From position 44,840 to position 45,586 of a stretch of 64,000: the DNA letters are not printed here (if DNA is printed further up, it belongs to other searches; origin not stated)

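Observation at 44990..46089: Stand-alone DAC-like nucleotide cyclase paired with a 2-TM membrane protein, divergent from the CBASS operon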

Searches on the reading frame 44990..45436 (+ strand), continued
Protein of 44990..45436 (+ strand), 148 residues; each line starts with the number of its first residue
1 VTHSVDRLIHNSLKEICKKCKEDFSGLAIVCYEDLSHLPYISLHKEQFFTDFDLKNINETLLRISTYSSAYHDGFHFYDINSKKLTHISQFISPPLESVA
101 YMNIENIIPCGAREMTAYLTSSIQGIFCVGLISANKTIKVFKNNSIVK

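Call 50: search_protein_families(library=pfam, proteins=[L009:8143-8421:+, L009:1367-1852:-, L020:6401-6949:+, L019:6438-6965:+, L020:6950-7438:+, L009:5633-6766:-, L009:4456-5640:-, L009:2169-3962:-, L009:3959-4459:-], max_evalue=0.01)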
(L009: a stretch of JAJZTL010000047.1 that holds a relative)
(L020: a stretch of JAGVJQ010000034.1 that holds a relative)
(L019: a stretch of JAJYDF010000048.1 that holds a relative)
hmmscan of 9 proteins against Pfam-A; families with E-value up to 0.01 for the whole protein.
L009:8143-8421:+ (92 aa): 1 family
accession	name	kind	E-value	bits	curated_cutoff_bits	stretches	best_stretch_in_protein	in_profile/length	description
PF13613.12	HTH_Tnp_4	-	1.3e-08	34.8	27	1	46-84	1-39/53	Helix-turn-helix of DDE superfamily endonuclease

L009:1367-1852:- (161 aa): 0 families

L020:6401-6949:+ (182 aa): 1 family
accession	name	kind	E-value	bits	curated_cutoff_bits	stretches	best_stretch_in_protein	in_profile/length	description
PF13563.12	2_5_RNA_ligase2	-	3.7e-10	40.5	27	1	25-168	5-148/152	2'-5' RNA ligase superfamily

L019:6438-6965:+ (175 aa): 1 family
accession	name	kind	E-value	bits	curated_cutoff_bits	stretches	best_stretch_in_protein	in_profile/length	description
PF18907.5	DUF5662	-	1.7e-29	102.9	27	1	14-164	2-153/156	Family of unknown function (DUF5662)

L020:6950-7438:+ (162 aa): 0 families

L009:5633-6766:- (377 aa): 1 family
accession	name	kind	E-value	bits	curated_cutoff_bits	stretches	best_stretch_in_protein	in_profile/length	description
PF01734.28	Patatin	-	3.2e-29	103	27.7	1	44-219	1-186/191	Patatin-like phospholipase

L009:4456-5640:- (394 aa): 2 families
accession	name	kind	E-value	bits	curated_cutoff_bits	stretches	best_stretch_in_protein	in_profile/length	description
PF21654.3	DncV-like_NTFase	-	9.7e-25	87.8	24.9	1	61-151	1-90/90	Cyclic GMP-AMP synthase DncV-like, nucleotidyltransferase domain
PF21713.2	DncV_C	-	4e-18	66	28.4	1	240-369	1-133/135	Cyclic GMP-AMP synthase, C-terminal domain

L009:2169-3962:- (597 aa): 1 family
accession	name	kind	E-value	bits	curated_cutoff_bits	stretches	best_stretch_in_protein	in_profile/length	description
PF00899.27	ThiF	-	7.8e-14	51.8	28.1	1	321-495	15-169/238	ThiF family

L009:3959-4459:- (166 aa): 2 families
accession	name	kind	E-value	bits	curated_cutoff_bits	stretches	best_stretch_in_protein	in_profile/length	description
PF14464.11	Prok-JAB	-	7.7e-16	58.4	25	1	25-140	5-103/114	Prokaryotic homologs of the JAB domain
PF01398.27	JAB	-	3.7e-05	23.9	22.5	1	17-113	7-103/117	JAB1/Mov34/MPN/PAD-1 ubiquitin protease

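Call 55: search_dna_similar(query=window:44990-45436:+, collection=plasmids, mode=protein, max_evalue=0.001, max_rows=15)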
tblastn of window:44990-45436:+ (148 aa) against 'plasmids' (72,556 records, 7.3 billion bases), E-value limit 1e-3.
Records with a match: 12; places in all: 12; records where one place covers at least 80% of the query: 12.
Best place of each record, by identity: >=99% 7; 60-80% 1; <60% 4.
By first word of the organism name: Acinetobacter 8; Rhizobium 1; Azospirillum 1; Agrobacterium 1; Mesorhizobium 1.
By predicted mobility (MOB-suite, as given by PLSDB): mobilizable 9; conjugative 2; non-mobilizable 1.
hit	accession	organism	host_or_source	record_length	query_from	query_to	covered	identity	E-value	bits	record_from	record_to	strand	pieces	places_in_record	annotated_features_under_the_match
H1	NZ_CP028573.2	Acinetobacter pittii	Homo sapiens,Pure Culture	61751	1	148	100%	99.3%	8e-94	303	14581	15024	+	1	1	hypothetical protein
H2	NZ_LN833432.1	Acinetobacter baumannii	Clinical sample, blood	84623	1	148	100%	99.3%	8e-94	303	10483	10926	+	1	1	hypothetical protein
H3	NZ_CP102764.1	Acinetobacter baumannii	Homo sapiens,blood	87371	1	148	100%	99.3%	8e-94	303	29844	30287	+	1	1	hypothetical protein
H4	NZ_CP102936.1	Acinetobacter sp. AOR07_HL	Homo sapiens,whole organism,oral sawb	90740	1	148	100%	99.3%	8e-94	303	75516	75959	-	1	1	hypothetical protein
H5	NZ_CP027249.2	Acinetobacter pittii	Homo sapiens,Pure Culture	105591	1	148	100%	99.3%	8e-94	303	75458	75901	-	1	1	hypothetical protein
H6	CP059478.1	Acinetobacter baumannii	Homo sapiens,cell culture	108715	1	148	100%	99.3%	8e-94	303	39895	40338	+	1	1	hypothetical protein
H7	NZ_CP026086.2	Acinetobacter pittii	Homo sapiens,Pure Culture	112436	1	148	100%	99.3%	8e-94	303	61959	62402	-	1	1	hypothetical protein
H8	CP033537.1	Acinetobacter pittii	Homo sapiens,Bacterial culture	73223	1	148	100%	67.3%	3e-36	241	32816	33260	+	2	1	none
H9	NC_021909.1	Rhizobium etli bv. mimosae str. Mim1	Mimosa affinis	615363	1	141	95%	28.0%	1e-7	56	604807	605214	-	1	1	hypothetical protein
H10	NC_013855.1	Azospirillum sp. B510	-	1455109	11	147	93%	25.4%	7e-10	63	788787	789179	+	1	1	record has no annotation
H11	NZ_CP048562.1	Agrobacterium fabrum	walnut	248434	13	141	87%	26.9%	9e-5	48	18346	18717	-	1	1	hypothetical protein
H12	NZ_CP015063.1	Mesorhizobium ciceri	Cicer arietinum,Pure Sample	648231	24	143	81%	28.1%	3e-4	47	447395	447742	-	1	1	none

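Call 56: search_dna_similar(query=window:44990-45436:+, collection=phages, mode=protein, max_evalue=0.001, max_rows=10)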
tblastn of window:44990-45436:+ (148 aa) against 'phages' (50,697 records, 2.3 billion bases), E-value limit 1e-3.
No match.

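Call 57: get_annotated_region(hit=H2, flank=9000)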
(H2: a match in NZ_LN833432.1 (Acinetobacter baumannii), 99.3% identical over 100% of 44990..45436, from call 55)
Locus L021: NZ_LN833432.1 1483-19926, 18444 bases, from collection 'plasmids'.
description: Acinetobacter baumannii isolate CHI-32 plasmid pNDM-32, complete sequence
organism: Acinetobacter baumannii (NCBI taxid 470)
taxonomy: Bacteria; Pseudomonadota; Gammaproteobacteria; Moraxellales; Moraxellaceae; Acinetobacter; Acinetobacter baumannii
host: -; source: Clinical sample, blood; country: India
typing (MOB-suite, as given by PLSDB): mobilizable; replicon rep_cluster_1218; relaxase MOBP
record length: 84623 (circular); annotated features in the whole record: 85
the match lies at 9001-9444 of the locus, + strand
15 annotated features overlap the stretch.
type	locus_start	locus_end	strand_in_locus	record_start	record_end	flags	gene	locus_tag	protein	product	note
CDS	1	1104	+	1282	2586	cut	-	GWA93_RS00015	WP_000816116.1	HipA domain-containing protein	-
CDS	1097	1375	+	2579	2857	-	-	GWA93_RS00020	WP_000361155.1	helix-turn-helix transcriptional regulator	-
CDS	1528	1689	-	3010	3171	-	-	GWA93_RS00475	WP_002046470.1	hypothetical protein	-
CDS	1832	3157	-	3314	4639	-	-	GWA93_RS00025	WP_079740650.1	ISNCY family transposase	-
CDS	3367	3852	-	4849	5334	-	-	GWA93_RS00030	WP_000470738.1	hypothetical protein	-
CDS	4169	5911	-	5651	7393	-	-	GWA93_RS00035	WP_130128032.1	ThiF family adenylyltransferase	-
CDS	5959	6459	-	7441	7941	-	-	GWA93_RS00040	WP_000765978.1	Mov34/MPN/PAD-1 family protein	-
CDS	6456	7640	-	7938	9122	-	-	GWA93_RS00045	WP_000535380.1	cyclic GMP-AMP synthase DncV-like nucleotidyltransferase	-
CDS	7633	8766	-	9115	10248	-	-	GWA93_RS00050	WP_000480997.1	CBASS cGAMP-activated phospholipase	-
CDS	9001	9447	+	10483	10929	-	-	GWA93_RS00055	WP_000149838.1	hypothetical protein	-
CDS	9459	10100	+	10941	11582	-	-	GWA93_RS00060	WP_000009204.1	hypothetical protein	-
CDS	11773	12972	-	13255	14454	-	-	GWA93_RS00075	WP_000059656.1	tyrosine-type recombinase/integrase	GO:0015074 - DNA integration [Evidence IEA]; GO:0006310 - DNA recombination [Evidence IEA]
CDS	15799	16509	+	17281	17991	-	-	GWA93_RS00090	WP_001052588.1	hypothetical protein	-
CDS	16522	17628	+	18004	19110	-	-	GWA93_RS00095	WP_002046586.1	ImmA/IrrE family metallo-endopeptidase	-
CDS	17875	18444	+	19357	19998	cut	-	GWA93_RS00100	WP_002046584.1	SOS response-associated peptidase family protein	GO:0006974 - DNA damage response [Evidence IEA]; GO:0018142 - protein-DNA covalent cross-linking [Evidence IEA]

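Call 68: search_protein_representatives(alignment_id=A1)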
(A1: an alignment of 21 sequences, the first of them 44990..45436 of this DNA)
Query: 21 sequences, 153 profile positions. Proteins with E-value up to 0.001 (for the whole library): 303; up to 1e-10: 235; up to 1e-30: 18. The best 150 are listed.
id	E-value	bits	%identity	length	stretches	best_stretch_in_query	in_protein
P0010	5.6e-69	246.9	-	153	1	1-152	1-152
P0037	1.6e-45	170.8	-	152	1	1-150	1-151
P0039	3.6e-44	166.4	-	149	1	3-146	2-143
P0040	1.3e-38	148.3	-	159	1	10-150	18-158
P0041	8.2e-35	136.0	-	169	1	10-141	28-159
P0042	2.9e-34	134.2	-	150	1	8-145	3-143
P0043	2.3e-33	131.3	-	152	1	13-146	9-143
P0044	2.9e-33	131.0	-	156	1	3-146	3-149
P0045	6.8e-33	129.7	-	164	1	12-145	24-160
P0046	2.0e-32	128.3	-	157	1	12-148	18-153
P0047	3.3e-32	127.5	-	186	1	10-150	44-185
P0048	4.2e-32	127.2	-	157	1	5-148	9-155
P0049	1.6e-31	125.3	-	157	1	13-150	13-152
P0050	2.0e-31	125.0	-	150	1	10-150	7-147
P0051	2.4e-31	124.7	-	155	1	1-145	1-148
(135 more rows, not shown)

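Call 72: get_annotated_region(hit=H9, flank=6000)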
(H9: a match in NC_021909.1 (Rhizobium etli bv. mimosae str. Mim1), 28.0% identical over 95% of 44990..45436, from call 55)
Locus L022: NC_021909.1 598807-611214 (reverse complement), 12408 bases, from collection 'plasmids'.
description: Rhizobium etli bv. mimosae str. Mim1 plasmid pRetMIM1e, complete sequence
organism: Rhizobium etli bv. mimosae str. Mim1 (NCBI taxid 1328306)
taxonomy: Bacteria; Pseudomonadota; Alphaproteobacteria; Hyphomicrobiales; Rhizobiaceae; Rhizobium; Rhizobium etli; Rhizobium etli bv. mimosae str. Mim1
host: -; source: Mimosa affinis; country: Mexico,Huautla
typing (MOB-suite, as given by PLSDB): conjugative; relaxase MOBP; mating-pair formation MPF_T
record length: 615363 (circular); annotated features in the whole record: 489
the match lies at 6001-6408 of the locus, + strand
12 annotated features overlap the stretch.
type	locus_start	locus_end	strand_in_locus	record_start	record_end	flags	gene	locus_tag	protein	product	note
CDS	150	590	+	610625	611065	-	-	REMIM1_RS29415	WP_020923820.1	hypothetical protein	-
CDS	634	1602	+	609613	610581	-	-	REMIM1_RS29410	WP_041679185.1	IS481-like element ISRel2 family transposase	GO:0006313 - DNA transposition [Evidence IEA]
CDS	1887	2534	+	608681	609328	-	-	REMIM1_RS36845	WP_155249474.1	hypothetical protein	-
CDS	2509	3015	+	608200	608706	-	-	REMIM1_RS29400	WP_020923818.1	hypothetical protein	-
CDS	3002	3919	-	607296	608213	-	-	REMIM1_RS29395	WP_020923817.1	recombinase family protein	GO:0006310 - DNA recombination [Evidence IEA]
CDS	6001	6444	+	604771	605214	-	-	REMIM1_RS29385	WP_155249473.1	hypothetical protein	-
CDS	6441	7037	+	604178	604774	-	-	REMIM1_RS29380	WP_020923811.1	hypothetical protein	-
CDS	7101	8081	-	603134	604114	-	-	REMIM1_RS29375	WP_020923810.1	CBASS cGAMP-activated phospholipase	-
CDS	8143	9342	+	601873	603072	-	-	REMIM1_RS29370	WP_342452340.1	CBASS cGAMP synthase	-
CDS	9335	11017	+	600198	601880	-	-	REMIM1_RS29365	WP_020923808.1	ThiF family adenylyltransferase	-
CDS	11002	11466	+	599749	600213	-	-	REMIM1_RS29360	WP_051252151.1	Mov34/MPN/PAD-1 family protein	-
CDS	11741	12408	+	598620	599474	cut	-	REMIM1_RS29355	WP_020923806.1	hypothetical protein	-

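Call 77: search_protein_families(library=padloc, proteins=[L009:5633-6766:-, L009:4456-5640:-, L009:2169-3962:-, L009:3959-4459:-, L009:1367-1852:-], max_evalue=0.00001)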
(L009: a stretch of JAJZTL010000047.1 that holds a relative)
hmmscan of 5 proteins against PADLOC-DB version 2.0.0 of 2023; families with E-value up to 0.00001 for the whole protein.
L009:5633-6766:- (377 aa): 4 families
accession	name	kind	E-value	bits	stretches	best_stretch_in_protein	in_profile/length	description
PDLC00757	Effector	-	3.9e-111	369.6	1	35-366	4-328/331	Phospholipase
PDLC00758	Effector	-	4.8e-96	319.9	1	37-357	2-323/331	Phospholipase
PDLC00756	Effector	-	4.1e-81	270.3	1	93-371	1-276/280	Phospholipase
PDLC00755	Effector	-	4.8e-26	89.6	1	36-245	6-216/311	Phospholipase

L009:4456-5640:- (394 aa): 18 families
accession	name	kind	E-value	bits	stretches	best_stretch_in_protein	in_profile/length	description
PDLC00782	Cyclase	-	3.5e-127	423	1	3-377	7-392/417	oligonucleotide-cyclase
PDLC00775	Cyclase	-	1e-109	365.2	1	5-378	4-370/389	oligonucleotide-cyclase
PDLC00768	Cyclase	-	2.1e-92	307.9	1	5-378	4-361/380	oligonucleotide-cyclase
PDLC00781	Cyclase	-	1.8e-77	259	1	13-385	14-366/380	oligonucleotide-cyclase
PDLC00806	Cyclase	-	1.3e-69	233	1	3-376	4-374/396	oligonucleotide-cyclase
PDLC00821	Cyclase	-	3.3e-50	168.9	1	59-388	103-427/434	oligonucleotide-cyclase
PDLC00774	Cyclase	-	2.5e-38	130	2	207-368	137-291/316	oligonucleotide-cyclase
PDLC00824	Cyclase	-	5.8e-32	109.1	2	207-387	154-340/466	oligonucleotide-cyclase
PDLC00783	Cyclase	-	7.6e-21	72.5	2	209-300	151-247/349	oligonucleotide-cyclase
PDLC00795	Cyclase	-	2.3e-16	57.8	1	211-367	150-321/340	oligonucleotide-cyclase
PDLC00780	Cyclase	-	5.5e-13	46.8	1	51-316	43-290/388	oligonucleotide-cyclase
PDLC00778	Cyclase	-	1.5e-10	38.5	0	215-297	157-235/455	oligonucleotide-cyclase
PDLC00798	Cyclase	-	2e-08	32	0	212-275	141-201/344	oligonucleotide-cyclase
PDLC00799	Cyclase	-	7.6e-08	29.4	0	239-338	191-287/449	oligonucleotide-cyclase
PDLC00787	Cyclase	-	7.9e-07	26.7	0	62-164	48-144/333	oligonucleotide-cyclase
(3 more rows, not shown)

L009:2169-3962:- (597 aa): 29 families (the best 25 are shown)
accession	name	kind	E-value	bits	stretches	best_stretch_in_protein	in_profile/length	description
PDLC00854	E1-E2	-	8.6e-95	316.8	1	30-574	38-602/605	E1-E2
PDLC00853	E1-E2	-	9.4e-68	227.5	1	101-573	80-544/546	E1-E2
PDLC00826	E1-E2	-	4.9e-48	162.2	1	289-574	298-575/576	E1-E2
PDLC00842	E1-E2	-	9.6e-47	157.9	1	308-575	289-546/549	E1-E2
PDLC00841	E1-E2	-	6.3e-36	122.2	1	307-573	330-587/590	E1-E2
PDLC00837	E1-E2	-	1.3e-26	91.5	1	266-546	267-545/593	E1-E2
PDLC00831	E1-E2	-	1.8e-24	84.5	1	246-546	242-530/578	E1-E2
PDLC00856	E1-E2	-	3.5e-19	66.7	1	255-437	263-431/573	E1-E2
PDLC00836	E1-E2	-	1.2e-17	61.7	1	322-438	337-453/602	E1-E2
PDLC00843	E1-E2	-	2.9e-17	60.4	1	286-535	280-521/575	E1-E2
PDLC00839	E1-E2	-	3.5e-17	59.9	1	318-441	362-484/602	E1-E2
PDLC00848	E1-E2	-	1.3e-16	58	1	318-437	366-484/607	E1-E2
PDLC00850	E1-E2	-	3.1e-16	56.9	1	232-520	215-498/566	E1-E2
PDLC00844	E1-E2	-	2.9e-14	50.6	1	318-436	268-385/489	E1-E2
PDLC00847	E1-E2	-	9.8e-14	48.6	1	320-435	280-393/523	E1-E2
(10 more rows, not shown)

L009:3959-4459:- (166 aa): 24 families
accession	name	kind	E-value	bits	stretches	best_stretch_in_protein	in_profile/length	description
PDLC00896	JAB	-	2.5e-45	152.1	1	8-159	5-154/159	JAB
PDLC00901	JAB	-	5.3e-40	135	1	16-159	18-158/163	JAB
PDLC00887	JAB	-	1.3e-35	120.8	1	10-142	10-140/160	JAB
PDLC00902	JAB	-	7.1e-35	118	1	14-147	14-144/159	JAB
PDLC00894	JAB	-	5.4e-31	105.8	1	13-127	12-127/158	JAB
PDLC00909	JAB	-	9.2e-26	88.5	1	15-141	19-145/168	JAB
PDLC00898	JAB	-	2.7e-24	83.6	1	13-144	16-143/162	JAB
PDLC00903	JAB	-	5.5e-23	79.7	1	16-141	13-138/166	JAB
PDLC00891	JAB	-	7.7e-22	75.4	1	15-153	12-146/159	JAB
PDLC00890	JAB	-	7.9e-22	75.5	1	7-158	3-154/157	JAB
PDLC00908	JAB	-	3.9e-19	67.1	1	35-143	38-147/168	JAB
PDLC00838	E1-E2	-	2.1e-17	60.5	1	15-124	590-699/736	E1-E2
PDLC00888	JAB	-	2.4e-17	61.1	1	11-139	20-144/174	JAB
PDLC00895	JAB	-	2.2e-15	54.7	1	12-125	7-117/162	JAB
PDLC00889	JAB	-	5.1e-14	50.2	1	6-145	10-147/168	JAB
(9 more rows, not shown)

L009:1367-1852:- (161 aa): 0 families
